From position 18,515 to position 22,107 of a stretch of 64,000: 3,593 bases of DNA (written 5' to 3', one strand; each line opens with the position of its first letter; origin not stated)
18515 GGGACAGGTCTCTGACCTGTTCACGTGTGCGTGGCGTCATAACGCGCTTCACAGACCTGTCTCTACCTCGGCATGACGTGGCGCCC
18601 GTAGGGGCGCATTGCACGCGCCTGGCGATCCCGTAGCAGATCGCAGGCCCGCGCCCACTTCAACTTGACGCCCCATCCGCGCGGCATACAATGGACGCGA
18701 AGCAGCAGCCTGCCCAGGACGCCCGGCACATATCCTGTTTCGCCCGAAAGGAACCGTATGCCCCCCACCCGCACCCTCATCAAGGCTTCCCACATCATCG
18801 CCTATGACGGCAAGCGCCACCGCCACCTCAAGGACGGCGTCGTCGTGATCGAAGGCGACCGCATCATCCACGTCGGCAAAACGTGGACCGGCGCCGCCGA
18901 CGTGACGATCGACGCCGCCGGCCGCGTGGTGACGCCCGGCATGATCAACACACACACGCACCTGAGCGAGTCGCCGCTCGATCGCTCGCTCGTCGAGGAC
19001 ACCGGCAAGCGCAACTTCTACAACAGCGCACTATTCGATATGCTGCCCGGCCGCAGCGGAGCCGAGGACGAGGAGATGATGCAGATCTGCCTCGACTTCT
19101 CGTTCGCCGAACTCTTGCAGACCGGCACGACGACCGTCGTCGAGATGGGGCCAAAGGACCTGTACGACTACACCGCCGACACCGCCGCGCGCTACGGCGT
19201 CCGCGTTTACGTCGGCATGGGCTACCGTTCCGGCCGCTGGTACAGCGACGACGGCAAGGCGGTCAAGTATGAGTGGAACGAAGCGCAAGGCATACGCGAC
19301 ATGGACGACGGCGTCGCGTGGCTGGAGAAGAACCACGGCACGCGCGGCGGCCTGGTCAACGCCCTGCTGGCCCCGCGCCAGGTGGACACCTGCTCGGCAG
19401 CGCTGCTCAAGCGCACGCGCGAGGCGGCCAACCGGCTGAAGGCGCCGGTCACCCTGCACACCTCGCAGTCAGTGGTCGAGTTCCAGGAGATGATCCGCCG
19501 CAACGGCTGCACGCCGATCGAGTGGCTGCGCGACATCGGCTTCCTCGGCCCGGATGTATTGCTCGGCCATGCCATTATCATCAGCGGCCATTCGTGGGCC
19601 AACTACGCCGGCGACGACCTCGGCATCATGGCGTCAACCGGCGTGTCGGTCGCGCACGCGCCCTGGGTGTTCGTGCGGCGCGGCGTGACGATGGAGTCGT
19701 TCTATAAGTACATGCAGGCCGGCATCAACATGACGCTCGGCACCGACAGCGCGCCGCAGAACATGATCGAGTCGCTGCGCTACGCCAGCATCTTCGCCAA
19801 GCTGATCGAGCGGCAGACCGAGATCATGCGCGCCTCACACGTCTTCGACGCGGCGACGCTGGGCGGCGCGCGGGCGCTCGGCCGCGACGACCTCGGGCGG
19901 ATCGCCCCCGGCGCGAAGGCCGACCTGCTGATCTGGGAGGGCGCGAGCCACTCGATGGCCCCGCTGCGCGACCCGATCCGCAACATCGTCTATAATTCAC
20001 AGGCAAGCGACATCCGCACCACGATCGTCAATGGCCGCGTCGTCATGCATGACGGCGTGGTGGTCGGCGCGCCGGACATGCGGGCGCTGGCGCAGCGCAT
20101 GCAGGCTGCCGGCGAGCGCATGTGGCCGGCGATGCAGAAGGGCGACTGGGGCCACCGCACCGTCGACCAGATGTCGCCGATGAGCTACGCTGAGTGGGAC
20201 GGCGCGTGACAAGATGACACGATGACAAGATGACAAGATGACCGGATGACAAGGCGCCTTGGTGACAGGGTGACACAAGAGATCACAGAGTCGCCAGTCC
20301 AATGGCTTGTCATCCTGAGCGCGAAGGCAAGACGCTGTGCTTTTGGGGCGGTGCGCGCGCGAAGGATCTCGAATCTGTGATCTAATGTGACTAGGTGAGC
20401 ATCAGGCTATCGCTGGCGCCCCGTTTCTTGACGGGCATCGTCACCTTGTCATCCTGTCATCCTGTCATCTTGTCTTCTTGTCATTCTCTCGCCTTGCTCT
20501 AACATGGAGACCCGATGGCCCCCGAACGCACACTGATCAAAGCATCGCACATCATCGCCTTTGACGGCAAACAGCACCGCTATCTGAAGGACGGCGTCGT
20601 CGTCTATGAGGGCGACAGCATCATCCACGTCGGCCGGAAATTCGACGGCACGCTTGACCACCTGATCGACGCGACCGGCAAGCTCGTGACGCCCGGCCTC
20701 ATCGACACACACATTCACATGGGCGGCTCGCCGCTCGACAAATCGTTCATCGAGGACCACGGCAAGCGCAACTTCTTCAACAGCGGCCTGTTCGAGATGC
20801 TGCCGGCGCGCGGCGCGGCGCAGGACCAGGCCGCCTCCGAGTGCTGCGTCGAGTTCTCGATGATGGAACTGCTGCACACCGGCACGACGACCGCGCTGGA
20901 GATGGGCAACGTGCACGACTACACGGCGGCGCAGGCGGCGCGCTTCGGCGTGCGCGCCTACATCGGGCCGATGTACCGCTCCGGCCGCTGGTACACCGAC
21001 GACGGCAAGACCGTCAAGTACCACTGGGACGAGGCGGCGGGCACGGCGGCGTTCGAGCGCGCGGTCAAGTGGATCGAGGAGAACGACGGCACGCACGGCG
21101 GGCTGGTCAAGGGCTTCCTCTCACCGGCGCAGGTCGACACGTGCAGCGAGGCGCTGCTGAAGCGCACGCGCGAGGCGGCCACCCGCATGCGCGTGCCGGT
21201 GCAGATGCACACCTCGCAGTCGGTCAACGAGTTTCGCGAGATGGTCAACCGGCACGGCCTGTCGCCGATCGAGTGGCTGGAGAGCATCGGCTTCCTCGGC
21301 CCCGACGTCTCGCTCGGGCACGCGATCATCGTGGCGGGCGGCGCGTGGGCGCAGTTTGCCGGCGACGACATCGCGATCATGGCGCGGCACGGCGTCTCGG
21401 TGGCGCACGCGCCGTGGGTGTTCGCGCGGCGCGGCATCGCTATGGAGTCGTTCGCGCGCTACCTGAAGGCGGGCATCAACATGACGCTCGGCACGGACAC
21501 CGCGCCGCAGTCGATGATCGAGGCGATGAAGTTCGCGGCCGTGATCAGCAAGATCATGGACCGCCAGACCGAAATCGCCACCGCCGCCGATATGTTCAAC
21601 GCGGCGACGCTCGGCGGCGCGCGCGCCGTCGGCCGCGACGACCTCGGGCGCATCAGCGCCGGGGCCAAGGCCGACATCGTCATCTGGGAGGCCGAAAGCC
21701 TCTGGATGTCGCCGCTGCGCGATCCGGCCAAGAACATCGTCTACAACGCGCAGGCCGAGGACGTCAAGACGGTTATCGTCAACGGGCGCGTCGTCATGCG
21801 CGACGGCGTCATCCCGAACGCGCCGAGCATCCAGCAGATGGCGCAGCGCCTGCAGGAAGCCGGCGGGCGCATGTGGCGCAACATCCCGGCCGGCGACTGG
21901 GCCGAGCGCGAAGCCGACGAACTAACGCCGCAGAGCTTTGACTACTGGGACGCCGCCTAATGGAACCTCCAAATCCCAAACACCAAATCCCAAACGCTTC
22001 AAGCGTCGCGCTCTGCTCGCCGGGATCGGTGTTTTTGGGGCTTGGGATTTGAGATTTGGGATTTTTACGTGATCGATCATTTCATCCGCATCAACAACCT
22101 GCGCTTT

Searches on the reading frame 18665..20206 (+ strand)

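Call 72: search_protein_families(library=pfam, proteins=[window:18665-20206:+], max_evalue=0.001)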
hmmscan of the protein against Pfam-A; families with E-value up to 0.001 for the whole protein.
window:18665-20206:+ (514 aa): 2 families
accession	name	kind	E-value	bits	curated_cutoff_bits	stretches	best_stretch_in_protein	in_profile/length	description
PF01979.26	Amidohydro_1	-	1.3e-39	136.8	25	1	88-460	1-345/345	Amidohydrolase family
PF07969.17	Amidohydro_3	-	3.1e-19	70.2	29.7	2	346-460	359-471/472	Amidohydrolase family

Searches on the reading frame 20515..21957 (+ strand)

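Call 72: search_protein_families(library=pfam, proteins=[window:20515-21957:+], max_evalue=0.001)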
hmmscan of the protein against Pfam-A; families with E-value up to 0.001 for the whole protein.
window:20515-21957:+ (481 aa): 2 families
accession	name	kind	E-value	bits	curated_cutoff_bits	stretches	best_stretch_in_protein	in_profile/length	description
PF01979.26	Amidohydro_1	-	1.6e-42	146.4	25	1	57-427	1-345/345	Amidohydrolase family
PF07969.17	Amidohydro_3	-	5.8e-21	75.9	29.7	2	294-427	333-471/472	Amidohydrolase family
